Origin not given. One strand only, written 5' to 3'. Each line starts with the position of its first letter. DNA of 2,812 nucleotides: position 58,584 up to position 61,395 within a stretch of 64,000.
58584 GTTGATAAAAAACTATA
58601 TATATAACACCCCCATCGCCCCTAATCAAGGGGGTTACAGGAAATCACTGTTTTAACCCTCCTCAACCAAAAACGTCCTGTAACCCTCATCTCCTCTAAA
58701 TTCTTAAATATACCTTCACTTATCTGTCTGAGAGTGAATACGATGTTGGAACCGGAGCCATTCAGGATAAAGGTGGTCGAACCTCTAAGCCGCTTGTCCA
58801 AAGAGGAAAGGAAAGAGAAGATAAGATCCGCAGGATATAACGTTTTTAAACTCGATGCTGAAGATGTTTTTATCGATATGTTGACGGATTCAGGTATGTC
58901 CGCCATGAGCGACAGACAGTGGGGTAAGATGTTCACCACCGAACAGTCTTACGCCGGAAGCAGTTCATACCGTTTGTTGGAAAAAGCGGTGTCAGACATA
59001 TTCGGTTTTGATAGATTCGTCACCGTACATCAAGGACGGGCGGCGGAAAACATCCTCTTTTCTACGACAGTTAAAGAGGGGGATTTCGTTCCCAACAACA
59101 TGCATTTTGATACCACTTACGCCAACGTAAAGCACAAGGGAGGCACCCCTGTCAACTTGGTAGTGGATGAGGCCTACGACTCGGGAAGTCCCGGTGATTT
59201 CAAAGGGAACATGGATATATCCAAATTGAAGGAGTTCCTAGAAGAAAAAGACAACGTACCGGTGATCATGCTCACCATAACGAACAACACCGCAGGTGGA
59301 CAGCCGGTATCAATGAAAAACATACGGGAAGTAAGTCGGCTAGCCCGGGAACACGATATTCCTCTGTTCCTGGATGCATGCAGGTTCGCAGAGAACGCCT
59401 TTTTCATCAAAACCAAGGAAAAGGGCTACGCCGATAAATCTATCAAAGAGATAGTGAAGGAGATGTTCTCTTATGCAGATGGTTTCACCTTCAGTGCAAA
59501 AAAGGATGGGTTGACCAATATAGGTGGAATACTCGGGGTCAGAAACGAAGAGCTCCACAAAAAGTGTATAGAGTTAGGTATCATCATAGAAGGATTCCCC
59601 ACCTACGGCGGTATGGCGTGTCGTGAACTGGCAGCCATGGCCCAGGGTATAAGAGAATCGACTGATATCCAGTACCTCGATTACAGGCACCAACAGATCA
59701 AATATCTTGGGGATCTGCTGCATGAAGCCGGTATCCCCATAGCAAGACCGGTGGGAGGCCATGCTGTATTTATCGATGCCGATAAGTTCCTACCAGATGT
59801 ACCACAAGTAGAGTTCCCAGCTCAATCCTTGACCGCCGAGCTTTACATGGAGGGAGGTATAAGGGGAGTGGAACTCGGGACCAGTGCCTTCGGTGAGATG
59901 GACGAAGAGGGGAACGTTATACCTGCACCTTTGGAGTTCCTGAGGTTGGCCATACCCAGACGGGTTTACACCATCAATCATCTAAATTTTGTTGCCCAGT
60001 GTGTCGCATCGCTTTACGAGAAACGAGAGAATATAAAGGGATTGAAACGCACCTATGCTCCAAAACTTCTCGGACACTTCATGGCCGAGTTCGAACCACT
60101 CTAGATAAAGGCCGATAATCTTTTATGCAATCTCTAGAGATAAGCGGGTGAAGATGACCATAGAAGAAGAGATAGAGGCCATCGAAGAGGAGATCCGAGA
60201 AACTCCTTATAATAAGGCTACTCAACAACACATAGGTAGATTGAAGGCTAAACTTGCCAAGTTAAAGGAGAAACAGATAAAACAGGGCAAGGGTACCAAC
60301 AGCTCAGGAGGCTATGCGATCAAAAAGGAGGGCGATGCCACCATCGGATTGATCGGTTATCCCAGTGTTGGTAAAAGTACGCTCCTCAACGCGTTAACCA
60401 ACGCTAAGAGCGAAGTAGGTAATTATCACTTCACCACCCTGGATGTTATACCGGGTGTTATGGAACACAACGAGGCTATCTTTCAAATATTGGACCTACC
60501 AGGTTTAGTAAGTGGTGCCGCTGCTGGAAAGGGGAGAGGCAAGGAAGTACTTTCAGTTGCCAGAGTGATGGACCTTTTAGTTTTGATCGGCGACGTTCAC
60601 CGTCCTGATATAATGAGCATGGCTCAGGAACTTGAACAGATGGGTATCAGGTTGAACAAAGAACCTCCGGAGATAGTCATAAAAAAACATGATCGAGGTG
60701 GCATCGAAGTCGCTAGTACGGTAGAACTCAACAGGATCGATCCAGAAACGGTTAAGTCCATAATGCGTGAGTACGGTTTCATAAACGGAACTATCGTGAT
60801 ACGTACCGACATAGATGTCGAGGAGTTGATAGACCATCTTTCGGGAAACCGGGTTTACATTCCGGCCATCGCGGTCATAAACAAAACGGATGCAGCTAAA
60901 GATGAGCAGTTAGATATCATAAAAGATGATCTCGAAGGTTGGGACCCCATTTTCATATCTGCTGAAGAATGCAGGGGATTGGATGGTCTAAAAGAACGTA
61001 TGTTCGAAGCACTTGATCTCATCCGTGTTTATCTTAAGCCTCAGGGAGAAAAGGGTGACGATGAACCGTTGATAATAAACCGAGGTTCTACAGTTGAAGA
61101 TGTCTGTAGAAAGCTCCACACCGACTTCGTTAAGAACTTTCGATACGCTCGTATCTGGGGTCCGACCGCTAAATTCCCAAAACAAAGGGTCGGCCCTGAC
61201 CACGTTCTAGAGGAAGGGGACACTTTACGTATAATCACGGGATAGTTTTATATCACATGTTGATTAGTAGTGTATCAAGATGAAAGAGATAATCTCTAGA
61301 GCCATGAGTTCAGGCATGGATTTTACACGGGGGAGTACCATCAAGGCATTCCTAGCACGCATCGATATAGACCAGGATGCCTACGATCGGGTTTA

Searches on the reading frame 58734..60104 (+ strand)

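Call 42: search_protein_families(library=pfam, proteins=[window:58734-60104:+], max_evalue=0.001)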
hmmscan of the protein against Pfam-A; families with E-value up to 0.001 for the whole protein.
window:58734-60104:+ (456 aa): 2 families
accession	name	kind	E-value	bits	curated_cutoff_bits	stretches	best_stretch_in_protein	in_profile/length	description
PF01212.27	Beta_elim_lyase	-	1.2e-75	255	27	1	48-422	1-287/288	Beta-eliminating lyase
PF01041.23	DegT_DnrJ_EryC1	-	0.00047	19.9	19.8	1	79-281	26-198/360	DegT/DnrJ/EryC1/StrS aminotransferase family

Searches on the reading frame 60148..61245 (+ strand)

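Call 42: search_protein_families(library=pfam, proteins=[window:60148-61245:+], max_evalue=0.001)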
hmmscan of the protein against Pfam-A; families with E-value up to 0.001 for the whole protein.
window:60148-61245:+ (365 aa): 6 families
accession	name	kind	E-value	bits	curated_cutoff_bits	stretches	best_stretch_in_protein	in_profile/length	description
PF16897.10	MMR_HSR1_Xtn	-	4.1e-32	110.8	35.2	1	183-291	1-106/106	C-terminal region of MMR_HSR1 domain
PF01926.29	MMR_HSR1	-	1.2e-24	87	21.9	1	65-180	1-113/113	50S ribosome-binding GTPase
PF02824.27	TGS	-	9.9e-21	74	22.2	1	292-364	1-60/60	TGS domain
PF02421.24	FeoB_N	-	5.2e-15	55.7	27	1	65-122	2-59/156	Ferrous iron transport protein B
PF03193.22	RsgA_GTPase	-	1.4e-05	25.4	30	0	63-89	106-133/174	RsgA GTPase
PF00009.33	GTP_EFTU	-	0.00015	21.9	26.5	0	236-262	120-146/188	Elongation factor Tu GTP binding domain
